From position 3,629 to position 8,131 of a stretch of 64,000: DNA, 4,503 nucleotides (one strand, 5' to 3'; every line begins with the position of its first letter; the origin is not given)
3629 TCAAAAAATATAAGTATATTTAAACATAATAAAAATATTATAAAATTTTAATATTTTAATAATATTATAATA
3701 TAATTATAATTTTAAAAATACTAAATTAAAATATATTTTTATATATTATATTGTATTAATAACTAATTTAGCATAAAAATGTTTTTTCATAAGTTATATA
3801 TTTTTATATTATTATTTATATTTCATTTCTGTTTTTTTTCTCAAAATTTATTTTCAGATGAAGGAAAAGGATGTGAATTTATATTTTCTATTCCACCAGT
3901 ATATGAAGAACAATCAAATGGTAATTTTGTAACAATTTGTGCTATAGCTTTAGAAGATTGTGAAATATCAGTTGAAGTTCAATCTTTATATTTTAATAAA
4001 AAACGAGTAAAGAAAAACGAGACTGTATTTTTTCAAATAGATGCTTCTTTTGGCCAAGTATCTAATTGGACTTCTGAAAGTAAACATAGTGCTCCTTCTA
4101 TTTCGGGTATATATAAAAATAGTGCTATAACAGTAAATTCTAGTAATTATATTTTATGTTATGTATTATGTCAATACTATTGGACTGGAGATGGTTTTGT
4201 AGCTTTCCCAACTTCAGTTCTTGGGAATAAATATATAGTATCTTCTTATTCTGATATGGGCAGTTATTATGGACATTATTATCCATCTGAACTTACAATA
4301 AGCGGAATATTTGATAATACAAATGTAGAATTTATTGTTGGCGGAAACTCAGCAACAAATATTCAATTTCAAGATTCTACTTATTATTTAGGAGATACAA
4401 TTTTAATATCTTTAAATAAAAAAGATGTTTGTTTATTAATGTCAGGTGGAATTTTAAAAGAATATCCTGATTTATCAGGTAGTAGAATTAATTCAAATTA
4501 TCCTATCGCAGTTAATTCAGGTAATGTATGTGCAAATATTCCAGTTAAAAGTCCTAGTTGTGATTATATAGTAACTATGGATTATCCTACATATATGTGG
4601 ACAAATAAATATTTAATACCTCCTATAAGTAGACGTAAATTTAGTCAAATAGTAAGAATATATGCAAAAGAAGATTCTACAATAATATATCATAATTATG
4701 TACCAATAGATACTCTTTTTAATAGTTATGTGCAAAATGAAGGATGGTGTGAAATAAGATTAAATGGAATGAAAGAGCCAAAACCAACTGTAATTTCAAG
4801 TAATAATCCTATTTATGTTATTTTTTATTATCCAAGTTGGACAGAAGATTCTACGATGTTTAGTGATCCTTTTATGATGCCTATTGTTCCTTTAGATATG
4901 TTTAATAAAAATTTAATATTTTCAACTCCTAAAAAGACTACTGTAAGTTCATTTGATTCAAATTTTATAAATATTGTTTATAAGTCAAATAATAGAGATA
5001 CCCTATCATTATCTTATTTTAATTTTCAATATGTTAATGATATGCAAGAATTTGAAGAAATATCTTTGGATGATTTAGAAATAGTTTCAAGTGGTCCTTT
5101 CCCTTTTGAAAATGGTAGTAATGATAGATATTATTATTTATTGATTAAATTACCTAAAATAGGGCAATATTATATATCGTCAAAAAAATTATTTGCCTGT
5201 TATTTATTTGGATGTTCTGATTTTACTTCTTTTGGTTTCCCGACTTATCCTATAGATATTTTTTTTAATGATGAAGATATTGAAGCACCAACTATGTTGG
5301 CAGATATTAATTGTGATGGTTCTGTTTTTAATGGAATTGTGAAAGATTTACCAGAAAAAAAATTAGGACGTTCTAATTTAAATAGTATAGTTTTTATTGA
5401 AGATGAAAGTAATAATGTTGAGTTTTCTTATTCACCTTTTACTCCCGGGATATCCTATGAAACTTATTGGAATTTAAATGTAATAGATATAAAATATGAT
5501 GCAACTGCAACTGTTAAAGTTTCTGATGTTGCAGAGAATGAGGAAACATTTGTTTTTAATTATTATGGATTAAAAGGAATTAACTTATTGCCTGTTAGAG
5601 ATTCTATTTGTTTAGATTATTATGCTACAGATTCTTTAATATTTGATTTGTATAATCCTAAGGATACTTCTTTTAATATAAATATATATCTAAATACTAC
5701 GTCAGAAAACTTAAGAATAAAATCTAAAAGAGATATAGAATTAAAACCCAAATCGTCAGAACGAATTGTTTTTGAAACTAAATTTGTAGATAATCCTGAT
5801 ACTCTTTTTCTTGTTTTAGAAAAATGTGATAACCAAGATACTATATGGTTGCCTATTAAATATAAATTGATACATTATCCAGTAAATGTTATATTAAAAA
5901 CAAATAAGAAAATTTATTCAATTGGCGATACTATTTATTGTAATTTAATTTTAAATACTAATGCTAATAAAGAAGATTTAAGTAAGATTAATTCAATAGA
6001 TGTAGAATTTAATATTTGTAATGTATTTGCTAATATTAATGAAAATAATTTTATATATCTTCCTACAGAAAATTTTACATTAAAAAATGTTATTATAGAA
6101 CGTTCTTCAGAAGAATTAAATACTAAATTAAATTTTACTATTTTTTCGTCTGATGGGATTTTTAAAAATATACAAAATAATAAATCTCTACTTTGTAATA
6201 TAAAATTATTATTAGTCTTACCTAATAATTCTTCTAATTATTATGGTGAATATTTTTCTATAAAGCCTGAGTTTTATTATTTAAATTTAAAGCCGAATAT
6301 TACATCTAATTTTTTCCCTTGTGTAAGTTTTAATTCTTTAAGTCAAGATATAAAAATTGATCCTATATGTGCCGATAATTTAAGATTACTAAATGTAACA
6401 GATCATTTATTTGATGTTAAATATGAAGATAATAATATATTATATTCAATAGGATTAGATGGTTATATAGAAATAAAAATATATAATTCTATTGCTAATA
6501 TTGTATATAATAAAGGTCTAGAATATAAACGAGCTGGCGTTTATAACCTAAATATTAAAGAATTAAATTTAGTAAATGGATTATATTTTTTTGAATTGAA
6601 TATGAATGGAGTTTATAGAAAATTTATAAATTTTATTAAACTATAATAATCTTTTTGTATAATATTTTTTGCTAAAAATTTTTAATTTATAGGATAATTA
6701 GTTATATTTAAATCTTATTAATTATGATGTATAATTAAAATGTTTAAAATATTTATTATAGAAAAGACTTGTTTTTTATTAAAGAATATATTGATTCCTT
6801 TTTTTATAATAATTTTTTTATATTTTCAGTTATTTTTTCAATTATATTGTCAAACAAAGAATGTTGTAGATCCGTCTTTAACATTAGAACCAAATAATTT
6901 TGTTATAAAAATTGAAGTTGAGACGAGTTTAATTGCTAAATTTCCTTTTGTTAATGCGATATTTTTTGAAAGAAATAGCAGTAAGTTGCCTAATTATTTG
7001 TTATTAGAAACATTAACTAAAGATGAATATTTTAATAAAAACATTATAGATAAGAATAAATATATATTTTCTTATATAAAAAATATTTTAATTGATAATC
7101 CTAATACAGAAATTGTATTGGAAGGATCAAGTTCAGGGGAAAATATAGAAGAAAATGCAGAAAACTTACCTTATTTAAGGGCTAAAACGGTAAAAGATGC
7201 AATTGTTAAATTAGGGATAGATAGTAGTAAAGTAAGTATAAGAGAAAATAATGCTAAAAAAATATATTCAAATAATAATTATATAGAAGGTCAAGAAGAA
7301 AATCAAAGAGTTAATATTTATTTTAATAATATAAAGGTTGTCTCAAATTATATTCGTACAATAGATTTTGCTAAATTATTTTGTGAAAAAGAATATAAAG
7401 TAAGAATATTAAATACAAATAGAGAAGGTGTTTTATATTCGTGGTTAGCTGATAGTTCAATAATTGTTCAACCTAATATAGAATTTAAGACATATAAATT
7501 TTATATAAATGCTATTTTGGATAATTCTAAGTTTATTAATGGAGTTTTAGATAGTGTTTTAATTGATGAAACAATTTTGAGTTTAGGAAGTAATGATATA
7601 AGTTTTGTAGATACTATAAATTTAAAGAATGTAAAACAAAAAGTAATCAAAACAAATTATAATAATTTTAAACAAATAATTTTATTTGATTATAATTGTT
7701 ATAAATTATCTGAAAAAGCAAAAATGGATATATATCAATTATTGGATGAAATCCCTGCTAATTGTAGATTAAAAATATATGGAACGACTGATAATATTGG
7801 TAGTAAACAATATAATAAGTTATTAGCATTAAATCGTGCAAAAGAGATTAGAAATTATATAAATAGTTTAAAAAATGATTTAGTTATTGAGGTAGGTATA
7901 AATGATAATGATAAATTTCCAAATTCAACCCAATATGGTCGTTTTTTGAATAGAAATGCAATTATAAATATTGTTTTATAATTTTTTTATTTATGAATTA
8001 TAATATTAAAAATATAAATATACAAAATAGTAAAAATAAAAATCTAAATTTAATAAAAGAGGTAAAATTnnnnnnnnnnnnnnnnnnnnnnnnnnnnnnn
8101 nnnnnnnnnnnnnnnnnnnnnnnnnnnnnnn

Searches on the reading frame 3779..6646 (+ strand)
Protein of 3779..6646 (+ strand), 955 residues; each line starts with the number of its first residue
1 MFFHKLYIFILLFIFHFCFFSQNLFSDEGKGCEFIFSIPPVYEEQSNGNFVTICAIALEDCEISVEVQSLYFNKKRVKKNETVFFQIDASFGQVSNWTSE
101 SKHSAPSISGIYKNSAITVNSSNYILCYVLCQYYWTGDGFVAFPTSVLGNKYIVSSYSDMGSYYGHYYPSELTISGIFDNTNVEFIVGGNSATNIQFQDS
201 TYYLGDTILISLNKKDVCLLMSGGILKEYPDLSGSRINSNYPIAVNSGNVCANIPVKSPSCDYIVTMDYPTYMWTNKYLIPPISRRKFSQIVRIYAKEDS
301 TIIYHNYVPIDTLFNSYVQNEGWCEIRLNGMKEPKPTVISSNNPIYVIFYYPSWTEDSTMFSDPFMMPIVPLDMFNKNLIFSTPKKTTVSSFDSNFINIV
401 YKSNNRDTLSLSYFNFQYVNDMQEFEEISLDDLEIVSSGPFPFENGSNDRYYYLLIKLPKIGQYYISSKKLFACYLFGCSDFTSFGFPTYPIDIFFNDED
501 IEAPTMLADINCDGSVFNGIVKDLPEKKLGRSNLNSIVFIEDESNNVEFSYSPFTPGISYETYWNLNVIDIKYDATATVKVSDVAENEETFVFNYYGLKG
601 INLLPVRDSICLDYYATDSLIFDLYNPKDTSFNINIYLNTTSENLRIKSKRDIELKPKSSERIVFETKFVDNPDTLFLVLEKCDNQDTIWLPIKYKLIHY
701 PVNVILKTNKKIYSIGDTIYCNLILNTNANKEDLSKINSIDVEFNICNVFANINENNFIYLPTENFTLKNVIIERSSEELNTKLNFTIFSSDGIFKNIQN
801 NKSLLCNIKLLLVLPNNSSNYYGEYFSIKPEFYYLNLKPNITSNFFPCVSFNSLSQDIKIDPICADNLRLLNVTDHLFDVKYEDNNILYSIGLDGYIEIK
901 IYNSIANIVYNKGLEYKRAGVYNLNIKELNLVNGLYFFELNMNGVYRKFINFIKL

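Call 42: search_protein_families(library=pfam, proteins=[window:3779-6646:+], max_evalue=0.00001)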
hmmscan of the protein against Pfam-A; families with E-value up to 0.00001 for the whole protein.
window:3779-6646:+ (955 aa): 1 family
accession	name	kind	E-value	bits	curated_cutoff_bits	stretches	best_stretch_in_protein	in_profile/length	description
PF17517.7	IgGFc_binding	-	2.1e-42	145.8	25.6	1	138-441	1-291/297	IgGFc binding protein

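Call 90: search_protein_families(library=ncbifam, proteins=[window:3779-6646:+], max_evalue=0.0001)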
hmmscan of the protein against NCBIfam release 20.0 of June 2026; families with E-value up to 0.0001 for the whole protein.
window:3779-6646:+ (955 aa): 0 families

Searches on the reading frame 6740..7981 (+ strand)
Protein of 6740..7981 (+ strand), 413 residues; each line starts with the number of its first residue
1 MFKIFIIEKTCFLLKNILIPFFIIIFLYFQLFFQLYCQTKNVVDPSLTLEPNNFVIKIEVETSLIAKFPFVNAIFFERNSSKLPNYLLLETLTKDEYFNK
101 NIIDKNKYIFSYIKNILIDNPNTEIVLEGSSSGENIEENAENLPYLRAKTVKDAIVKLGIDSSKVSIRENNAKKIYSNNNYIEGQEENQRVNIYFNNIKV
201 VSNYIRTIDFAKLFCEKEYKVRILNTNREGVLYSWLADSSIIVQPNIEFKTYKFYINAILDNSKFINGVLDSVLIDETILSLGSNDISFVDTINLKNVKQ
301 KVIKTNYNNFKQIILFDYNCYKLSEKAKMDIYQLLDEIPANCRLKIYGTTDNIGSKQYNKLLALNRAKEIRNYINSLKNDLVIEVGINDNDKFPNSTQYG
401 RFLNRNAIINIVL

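Call 42: search_protein_families(library=pfam, proteins=[window:6740-7981:+], max_evalue=0.00001)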
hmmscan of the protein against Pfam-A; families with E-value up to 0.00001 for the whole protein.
window:6740-7981:+ (413 aa): 1 family
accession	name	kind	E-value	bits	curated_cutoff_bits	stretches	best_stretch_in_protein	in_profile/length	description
PF00691.25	OmpA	-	1.3e-15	57.9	27.2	1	315-376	1-66/98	OmpA family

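Call 90: search_protein_families(library=ncbifam, proteins=[window:6740-7981:+], max_evalue=0.0001)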
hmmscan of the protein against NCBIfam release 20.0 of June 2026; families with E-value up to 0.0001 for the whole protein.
window:6740-7981:+ (413 aa): 11 families
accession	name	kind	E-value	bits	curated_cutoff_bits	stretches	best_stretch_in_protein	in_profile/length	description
NF053611.1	YiaD_Gzip_OmpA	equivalog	2.3e-17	63.4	175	2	309-407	99-202/206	YiaD family glycine zipper/OmpA-like lipoprotein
NF053585.1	OMP_LP_YfiB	equivalog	8e-14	51.8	128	1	311-409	55-158/163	outer membrane lipoprotein YfiB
NF053612.1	anchor_PA1041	equivalog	1.5e-12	48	250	1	312-411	131-235/236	PA1041 family peptidoglycan-binding anchor lipoprotein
NF053613.1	OMP_toxin_LptF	equivalog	3.3e-11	43.3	400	1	114-196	164-246/256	lipotoxin F family OmpA-related lipoprotein LptF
TIGR02802.1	Pal_lipo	equivalog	2.9e-10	40.2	125.35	0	314-376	2-66/104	peptidoglycan-associated lipoprotein Pal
NF045787.1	OmpABordt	equivalog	6.1e-09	35.8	200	1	310-412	83-190/194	outer membrane protein OmpA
NF008071.1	PRK10808.1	equivalog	2e-08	34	277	1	301-374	220-297/358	porin OmpA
NF045788.1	Omp38Acinit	equivalog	4.6e-08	32.5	500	0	309-405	238-340/354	outer membrane protein Omp38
TIGR03350.1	type_VI_ompA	equivalog_domain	2.4e-07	30.8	139.8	0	134-193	72-135/137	type VI secretion system protein TssL, long form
NF047726.1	AutTranAdhPGAsTpgA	equivalog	3.3e-07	29.8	350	0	298-374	140-221/268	trimeric autotransporter adhesin/peptidogylcan-associated protein TpgA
NF007424.1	PRK09967.1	equivalog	5.7e-06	26.5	155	0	312-370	52-112/160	OmpA family protein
